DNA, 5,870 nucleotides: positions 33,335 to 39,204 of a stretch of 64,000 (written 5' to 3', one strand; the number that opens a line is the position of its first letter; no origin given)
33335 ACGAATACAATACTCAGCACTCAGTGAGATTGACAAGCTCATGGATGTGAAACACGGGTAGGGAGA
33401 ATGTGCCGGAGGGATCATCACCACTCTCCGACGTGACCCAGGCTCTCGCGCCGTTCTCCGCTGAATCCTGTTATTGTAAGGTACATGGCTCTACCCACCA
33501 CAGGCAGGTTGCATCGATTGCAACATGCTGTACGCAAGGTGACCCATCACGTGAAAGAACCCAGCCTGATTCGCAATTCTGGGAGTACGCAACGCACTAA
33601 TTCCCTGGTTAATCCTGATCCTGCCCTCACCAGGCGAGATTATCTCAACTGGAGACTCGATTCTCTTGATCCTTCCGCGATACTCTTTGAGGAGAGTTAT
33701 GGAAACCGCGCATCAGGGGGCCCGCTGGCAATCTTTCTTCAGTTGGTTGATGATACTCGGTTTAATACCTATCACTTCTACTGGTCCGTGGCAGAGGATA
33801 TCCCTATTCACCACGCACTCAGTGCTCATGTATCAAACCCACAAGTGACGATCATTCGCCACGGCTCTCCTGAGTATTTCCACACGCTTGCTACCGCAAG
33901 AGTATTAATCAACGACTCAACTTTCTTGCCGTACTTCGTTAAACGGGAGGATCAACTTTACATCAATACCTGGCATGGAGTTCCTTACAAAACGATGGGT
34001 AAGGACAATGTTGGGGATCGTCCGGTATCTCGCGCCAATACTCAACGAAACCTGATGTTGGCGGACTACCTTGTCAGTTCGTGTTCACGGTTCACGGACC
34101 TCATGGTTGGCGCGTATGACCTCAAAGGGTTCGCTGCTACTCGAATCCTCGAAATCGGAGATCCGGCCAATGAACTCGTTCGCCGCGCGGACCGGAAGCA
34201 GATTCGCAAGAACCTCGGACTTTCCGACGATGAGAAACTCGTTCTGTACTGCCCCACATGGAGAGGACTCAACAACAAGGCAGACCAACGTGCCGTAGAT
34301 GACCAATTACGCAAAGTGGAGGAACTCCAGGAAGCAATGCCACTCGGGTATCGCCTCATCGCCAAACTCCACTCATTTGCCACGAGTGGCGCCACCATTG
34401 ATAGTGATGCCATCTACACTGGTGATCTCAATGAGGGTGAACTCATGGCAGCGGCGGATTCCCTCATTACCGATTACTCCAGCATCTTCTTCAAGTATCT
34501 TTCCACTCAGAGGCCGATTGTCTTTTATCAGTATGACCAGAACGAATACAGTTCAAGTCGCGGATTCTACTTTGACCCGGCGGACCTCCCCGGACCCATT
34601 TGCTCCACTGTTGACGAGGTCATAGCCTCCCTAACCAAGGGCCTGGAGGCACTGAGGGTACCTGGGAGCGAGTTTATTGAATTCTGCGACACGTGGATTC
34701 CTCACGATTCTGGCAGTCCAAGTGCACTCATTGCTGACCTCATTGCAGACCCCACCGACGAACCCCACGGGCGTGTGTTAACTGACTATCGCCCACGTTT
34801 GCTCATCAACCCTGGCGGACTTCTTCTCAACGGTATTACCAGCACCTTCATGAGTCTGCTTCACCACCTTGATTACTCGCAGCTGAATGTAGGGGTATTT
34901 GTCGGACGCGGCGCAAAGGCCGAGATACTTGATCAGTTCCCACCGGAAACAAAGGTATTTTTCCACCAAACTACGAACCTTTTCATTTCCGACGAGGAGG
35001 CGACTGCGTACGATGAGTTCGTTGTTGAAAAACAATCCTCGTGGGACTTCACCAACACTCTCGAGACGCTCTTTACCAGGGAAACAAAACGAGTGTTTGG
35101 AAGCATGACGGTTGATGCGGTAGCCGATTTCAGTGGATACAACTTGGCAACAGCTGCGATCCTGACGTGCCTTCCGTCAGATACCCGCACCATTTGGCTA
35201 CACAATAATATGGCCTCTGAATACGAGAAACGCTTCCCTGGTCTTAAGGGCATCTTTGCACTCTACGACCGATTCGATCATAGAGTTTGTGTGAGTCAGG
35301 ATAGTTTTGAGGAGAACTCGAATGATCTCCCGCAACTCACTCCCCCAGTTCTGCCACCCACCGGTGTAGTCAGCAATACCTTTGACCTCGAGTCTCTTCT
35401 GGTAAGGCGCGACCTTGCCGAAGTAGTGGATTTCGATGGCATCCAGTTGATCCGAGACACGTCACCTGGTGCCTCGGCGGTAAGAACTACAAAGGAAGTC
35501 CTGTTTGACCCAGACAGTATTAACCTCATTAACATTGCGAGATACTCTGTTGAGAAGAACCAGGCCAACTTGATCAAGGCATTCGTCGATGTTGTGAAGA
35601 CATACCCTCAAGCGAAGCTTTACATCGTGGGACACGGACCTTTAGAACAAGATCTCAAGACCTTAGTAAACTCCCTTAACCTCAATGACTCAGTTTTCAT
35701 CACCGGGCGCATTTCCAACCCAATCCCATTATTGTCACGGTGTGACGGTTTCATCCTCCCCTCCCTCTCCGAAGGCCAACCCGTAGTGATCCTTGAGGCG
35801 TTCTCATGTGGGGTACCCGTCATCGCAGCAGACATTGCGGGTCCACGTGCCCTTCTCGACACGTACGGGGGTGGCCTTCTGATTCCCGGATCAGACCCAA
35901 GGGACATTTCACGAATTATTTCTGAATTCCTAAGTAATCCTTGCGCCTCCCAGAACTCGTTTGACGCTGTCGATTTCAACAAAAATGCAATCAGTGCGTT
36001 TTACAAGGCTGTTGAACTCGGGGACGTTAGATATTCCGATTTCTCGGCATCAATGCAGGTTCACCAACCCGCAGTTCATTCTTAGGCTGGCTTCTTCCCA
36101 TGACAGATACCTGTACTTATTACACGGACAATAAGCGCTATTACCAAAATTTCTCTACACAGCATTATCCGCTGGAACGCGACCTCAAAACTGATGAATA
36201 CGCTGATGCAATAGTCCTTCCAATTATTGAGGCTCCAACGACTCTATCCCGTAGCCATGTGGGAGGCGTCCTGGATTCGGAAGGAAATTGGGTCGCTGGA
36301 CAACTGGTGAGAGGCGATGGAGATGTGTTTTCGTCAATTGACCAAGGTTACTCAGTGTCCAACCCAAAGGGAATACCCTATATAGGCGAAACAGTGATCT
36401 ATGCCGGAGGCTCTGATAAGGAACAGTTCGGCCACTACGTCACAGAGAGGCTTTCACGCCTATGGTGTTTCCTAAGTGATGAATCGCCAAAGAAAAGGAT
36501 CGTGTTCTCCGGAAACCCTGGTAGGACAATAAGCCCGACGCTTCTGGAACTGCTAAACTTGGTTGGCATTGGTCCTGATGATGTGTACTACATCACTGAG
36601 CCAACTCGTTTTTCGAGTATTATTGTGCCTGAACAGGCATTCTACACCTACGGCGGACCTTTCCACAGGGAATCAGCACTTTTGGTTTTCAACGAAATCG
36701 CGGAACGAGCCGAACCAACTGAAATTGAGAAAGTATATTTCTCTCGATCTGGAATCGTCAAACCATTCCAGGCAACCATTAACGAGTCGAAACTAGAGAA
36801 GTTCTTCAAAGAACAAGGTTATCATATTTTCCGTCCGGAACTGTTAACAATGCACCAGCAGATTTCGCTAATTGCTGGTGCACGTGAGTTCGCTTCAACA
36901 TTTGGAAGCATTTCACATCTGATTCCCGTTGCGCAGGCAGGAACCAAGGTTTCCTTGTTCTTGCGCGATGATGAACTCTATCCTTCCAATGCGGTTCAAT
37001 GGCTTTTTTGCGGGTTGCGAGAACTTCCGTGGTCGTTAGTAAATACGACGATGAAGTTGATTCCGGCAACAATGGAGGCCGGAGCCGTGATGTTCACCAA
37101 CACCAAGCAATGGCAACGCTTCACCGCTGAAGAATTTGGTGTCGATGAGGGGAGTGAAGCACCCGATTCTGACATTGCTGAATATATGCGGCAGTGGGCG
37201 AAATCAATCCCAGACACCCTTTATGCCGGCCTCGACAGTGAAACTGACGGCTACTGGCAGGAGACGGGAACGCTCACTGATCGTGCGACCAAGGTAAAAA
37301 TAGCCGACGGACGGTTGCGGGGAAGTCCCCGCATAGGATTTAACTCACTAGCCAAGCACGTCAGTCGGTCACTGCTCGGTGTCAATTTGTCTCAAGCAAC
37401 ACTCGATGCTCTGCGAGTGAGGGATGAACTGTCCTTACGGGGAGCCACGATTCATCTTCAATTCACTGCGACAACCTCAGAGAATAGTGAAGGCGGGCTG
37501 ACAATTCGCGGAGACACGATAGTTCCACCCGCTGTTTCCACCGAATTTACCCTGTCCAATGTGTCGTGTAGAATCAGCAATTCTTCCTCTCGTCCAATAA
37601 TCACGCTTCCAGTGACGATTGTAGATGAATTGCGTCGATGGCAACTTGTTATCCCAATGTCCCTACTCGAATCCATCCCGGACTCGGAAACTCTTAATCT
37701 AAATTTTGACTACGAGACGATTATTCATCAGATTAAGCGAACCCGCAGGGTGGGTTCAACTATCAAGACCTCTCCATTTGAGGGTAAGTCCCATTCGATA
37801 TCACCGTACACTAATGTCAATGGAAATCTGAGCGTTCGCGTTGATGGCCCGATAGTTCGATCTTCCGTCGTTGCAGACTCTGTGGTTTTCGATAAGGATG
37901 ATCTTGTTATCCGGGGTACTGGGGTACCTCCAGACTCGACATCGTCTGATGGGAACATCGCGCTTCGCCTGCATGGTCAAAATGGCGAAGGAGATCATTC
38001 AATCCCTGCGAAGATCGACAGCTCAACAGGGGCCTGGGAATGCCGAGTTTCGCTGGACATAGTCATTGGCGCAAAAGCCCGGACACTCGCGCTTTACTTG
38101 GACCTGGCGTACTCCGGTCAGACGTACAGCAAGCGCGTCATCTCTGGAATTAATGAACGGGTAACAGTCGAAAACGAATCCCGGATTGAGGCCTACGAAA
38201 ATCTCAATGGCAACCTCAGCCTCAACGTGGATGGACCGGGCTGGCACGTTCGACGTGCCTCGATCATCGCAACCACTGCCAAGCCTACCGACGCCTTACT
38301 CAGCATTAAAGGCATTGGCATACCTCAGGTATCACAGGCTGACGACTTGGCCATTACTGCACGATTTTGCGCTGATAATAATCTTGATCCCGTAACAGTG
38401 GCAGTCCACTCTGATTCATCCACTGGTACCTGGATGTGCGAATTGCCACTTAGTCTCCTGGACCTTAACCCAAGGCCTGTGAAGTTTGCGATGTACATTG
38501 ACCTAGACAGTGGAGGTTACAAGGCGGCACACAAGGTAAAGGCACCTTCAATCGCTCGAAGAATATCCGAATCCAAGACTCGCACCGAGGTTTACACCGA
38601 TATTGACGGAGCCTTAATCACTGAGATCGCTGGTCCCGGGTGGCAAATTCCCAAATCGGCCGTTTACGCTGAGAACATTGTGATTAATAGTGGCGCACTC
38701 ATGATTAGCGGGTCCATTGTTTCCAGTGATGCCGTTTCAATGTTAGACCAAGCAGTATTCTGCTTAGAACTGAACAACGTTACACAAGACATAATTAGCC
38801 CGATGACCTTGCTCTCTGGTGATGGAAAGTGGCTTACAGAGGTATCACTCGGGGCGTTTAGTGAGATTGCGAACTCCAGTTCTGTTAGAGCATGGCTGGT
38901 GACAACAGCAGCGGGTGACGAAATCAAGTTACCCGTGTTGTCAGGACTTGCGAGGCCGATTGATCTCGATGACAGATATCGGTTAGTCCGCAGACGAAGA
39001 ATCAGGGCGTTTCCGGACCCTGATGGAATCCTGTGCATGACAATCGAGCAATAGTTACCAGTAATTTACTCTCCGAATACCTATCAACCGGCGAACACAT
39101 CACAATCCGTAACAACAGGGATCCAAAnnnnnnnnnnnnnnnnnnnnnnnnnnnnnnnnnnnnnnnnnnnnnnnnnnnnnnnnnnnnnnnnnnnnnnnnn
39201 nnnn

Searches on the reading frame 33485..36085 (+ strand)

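Call 9: search_protein_families(library=pfam, proteins=[window:33485-36085:+], max_evalue=0.001)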
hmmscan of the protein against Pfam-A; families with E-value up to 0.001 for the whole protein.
window:33485-36085:+ (866 aa): 3 families
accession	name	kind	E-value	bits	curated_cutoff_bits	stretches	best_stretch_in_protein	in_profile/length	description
PF04464.20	Glyphos_transf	-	2e-67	228.2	22.1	1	55-420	6-365/367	CDP-Glycerol:Poly(glycerophosphate) glycerophosphotransferase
PF00534.26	Glycos_transf_1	-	1.3e-32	113.1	26.4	1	672-823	9-162/172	Glycosyl transferases group 1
PF13692.12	Glyco_trans_1_4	-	4.5e-28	98.7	27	1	681-818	4-142/142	Glycosyl transferases group 1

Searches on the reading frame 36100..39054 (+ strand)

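Call 9: search_protein_families(library=pfam, proteins=[window:36100-39054:+], max_evalue=0.001)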
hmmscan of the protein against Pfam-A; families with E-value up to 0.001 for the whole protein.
window:36100-39054:+ (984 aa): 1 family
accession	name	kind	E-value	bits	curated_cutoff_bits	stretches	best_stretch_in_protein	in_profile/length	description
PF04577.19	Glyco_transf_61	-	4.3e-08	33.9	27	1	110-284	1-136/137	Glycosyltransferase 61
